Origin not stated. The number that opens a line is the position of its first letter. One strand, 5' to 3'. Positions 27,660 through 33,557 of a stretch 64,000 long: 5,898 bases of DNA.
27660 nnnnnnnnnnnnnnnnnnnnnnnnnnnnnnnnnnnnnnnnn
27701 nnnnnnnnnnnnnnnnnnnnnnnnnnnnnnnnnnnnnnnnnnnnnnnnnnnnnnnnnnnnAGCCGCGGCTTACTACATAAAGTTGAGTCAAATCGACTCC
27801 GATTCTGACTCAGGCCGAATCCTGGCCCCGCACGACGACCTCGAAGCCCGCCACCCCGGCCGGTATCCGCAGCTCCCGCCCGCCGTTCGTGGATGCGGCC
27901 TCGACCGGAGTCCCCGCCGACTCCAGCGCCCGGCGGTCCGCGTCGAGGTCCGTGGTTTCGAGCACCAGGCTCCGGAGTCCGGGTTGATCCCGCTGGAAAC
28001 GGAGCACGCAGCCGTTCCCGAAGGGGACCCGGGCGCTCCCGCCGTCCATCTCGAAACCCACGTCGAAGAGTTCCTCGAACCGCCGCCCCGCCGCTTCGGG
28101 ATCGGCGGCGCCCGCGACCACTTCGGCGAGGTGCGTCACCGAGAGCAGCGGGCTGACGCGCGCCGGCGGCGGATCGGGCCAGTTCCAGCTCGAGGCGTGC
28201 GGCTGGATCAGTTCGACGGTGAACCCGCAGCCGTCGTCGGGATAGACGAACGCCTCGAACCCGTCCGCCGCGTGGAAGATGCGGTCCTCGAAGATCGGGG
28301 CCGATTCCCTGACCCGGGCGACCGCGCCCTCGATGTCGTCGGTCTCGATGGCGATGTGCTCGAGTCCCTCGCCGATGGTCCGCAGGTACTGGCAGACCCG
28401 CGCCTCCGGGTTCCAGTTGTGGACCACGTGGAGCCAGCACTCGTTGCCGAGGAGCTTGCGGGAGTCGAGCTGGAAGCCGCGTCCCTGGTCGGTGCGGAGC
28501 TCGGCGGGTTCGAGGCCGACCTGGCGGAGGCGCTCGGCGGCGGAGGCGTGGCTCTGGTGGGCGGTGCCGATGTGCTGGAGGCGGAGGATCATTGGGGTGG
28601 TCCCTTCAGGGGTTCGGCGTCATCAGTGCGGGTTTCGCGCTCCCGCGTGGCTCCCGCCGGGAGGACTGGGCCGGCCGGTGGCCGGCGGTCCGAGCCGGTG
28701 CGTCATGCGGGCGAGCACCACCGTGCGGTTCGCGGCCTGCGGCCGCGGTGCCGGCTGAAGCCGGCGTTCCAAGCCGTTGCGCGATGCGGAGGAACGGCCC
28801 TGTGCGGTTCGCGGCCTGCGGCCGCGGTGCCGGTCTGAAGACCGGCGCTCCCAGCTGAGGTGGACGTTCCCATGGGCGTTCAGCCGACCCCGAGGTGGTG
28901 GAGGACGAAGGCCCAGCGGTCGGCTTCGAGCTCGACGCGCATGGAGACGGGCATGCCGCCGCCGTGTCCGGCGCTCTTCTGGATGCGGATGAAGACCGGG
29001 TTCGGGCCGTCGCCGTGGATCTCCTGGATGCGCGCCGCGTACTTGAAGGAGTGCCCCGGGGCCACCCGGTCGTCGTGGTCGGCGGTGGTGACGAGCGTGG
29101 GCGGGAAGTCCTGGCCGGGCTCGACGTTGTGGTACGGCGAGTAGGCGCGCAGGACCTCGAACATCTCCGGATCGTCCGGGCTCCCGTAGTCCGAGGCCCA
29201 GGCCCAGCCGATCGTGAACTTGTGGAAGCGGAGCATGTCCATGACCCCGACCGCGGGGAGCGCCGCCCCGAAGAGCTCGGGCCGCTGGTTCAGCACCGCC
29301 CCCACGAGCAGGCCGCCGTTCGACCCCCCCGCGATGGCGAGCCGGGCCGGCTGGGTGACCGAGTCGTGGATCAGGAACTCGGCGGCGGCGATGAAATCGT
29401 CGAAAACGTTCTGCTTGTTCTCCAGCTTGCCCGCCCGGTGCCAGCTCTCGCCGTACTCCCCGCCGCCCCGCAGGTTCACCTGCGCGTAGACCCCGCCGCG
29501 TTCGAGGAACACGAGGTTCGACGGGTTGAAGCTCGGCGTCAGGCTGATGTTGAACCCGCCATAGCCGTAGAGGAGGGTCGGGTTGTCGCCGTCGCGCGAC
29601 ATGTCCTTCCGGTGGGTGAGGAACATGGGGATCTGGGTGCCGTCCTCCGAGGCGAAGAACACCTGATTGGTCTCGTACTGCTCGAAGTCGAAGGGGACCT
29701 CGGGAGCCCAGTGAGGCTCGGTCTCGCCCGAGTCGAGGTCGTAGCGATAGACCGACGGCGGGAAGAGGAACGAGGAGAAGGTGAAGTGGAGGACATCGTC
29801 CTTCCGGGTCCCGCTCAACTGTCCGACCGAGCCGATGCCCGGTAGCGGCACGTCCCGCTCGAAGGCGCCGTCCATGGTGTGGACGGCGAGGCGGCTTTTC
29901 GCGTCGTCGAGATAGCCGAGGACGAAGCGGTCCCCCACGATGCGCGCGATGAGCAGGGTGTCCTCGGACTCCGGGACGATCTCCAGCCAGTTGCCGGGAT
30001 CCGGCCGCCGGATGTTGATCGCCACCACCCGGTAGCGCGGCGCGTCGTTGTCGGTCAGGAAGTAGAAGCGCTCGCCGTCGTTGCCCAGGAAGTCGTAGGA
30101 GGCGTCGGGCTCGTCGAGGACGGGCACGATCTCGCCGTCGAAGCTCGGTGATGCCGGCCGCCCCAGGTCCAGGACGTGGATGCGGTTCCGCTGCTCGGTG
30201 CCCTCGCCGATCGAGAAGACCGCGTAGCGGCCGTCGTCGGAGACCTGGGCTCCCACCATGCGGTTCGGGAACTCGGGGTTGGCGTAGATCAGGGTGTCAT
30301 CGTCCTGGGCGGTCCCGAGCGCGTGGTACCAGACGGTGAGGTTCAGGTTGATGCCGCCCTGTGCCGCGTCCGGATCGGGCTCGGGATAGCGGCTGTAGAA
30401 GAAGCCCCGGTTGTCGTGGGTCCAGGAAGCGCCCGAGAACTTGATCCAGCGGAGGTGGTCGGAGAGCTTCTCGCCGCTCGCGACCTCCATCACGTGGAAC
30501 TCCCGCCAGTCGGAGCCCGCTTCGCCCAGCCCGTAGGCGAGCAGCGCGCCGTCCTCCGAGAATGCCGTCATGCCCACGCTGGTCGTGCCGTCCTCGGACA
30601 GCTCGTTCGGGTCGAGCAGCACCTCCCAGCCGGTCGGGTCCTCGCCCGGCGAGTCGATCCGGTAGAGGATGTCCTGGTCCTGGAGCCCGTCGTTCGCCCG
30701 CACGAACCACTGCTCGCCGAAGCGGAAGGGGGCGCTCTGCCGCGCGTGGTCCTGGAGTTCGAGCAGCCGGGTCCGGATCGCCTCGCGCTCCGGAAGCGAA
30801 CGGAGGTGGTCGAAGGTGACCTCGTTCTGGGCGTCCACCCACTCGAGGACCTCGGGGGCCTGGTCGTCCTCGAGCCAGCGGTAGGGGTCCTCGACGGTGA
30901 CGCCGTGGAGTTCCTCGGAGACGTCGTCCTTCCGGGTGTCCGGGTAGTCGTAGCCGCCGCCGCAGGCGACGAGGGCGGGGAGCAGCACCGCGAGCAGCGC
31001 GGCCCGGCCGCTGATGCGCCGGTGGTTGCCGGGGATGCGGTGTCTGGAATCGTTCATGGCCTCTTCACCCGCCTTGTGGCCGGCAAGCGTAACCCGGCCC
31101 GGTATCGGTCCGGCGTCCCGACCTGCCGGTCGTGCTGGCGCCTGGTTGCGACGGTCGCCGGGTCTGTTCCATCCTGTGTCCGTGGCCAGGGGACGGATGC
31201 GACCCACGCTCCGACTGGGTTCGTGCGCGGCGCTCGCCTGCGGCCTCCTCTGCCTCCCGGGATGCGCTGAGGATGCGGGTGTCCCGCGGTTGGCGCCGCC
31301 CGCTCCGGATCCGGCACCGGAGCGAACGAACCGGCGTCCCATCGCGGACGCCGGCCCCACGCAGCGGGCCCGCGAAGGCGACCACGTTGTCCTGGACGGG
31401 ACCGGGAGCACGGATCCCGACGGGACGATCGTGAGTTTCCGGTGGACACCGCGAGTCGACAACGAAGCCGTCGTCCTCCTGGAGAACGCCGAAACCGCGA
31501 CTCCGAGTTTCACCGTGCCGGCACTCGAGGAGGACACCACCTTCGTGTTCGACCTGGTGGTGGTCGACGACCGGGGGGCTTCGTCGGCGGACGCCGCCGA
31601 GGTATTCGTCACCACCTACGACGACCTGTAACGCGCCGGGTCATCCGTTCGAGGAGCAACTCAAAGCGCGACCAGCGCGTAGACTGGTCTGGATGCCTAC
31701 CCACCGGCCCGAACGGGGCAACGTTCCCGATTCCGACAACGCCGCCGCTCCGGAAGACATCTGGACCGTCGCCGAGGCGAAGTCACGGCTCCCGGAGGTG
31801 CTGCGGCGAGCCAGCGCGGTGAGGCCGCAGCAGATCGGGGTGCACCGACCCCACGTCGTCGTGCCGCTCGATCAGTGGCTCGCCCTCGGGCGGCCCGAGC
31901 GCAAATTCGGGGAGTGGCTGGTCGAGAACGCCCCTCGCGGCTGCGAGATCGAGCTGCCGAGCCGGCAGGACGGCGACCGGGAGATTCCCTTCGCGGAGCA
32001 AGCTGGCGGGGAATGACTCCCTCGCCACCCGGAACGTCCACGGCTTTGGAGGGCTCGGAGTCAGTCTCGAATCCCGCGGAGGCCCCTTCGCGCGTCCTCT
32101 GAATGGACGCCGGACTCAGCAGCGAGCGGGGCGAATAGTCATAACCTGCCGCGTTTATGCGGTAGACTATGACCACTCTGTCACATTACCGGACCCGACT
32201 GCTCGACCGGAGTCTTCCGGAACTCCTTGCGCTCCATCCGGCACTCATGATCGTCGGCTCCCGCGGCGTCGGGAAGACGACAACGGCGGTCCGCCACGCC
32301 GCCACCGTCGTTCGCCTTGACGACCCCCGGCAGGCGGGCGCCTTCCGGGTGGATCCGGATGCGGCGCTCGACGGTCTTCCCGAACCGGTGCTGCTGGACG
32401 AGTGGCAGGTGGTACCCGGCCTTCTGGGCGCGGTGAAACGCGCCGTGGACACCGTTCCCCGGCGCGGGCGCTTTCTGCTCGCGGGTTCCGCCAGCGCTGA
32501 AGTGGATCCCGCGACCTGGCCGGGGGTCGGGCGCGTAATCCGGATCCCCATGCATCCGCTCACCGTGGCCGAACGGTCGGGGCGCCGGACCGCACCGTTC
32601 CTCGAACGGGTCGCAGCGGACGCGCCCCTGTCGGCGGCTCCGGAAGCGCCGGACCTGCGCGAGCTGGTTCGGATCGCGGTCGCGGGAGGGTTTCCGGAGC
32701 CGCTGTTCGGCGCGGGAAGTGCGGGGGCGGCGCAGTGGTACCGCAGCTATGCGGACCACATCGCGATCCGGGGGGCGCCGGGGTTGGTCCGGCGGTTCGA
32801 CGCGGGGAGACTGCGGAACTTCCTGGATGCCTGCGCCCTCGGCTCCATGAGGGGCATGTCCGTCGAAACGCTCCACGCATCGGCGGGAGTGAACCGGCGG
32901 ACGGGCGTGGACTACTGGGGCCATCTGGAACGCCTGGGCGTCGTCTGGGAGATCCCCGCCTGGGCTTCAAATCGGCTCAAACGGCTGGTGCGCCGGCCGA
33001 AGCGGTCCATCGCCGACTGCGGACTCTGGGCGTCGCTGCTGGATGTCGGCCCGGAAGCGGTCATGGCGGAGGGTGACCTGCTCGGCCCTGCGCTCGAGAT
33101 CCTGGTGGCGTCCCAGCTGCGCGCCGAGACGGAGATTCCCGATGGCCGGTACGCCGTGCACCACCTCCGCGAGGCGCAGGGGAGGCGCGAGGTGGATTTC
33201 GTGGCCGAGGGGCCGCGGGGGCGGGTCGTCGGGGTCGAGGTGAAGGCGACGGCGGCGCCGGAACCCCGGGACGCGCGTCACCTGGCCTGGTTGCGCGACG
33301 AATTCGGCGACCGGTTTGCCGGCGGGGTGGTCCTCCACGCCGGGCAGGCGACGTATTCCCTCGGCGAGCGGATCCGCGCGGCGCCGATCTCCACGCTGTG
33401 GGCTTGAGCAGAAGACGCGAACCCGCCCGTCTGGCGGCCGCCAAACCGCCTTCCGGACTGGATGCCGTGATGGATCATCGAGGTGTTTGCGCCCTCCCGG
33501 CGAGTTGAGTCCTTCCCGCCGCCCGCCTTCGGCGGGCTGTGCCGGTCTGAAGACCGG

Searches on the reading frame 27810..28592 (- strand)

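Call 52: search_protein_families(library=pfam, proteins=[window:27810-28592:-], max_evalue=0.01)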
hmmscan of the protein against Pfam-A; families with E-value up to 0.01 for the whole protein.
window:27810-28592:- (260 aa): 3 families
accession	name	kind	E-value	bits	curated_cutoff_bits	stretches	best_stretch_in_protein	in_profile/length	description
PF13669.12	Glyoxalase_4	-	1.4e-09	38.6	27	1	6-97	1-89/109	Glyoxalase/Bleomycin resistance protein/Dioxygenase superfamily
PF13468.12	Glyoxalase_3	-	3e-09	37.6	25.1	2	7-175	3-175/176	Glyoxalase-like domain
PF00903.31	Glyoxalase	-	2.5e-06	28.3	20.6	1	34-128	31-121/121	Glyoxalase/Bleomycin resistance protein/Dioxygenase superfamily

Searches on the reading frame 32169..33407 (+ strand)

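Call 52: search_protein_families(library=pfam, proteins=[window:32169-33407:+], max_evalue=0.01)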
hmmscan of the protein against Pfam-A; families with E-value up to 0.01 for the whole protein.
window:32169-33407:+ (412 aa): 2 families
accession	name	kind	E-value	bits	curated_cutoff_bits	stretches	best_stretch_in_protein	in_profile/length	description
PF13635.12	DUF4143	-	1.3e-26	93.7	28.1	1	209-360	10-159/160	Domain of unknown function (DUF4143)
PF13173.12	AAA_14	-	8.8e-13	48.8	27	1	24-135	3-127/129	AAA domain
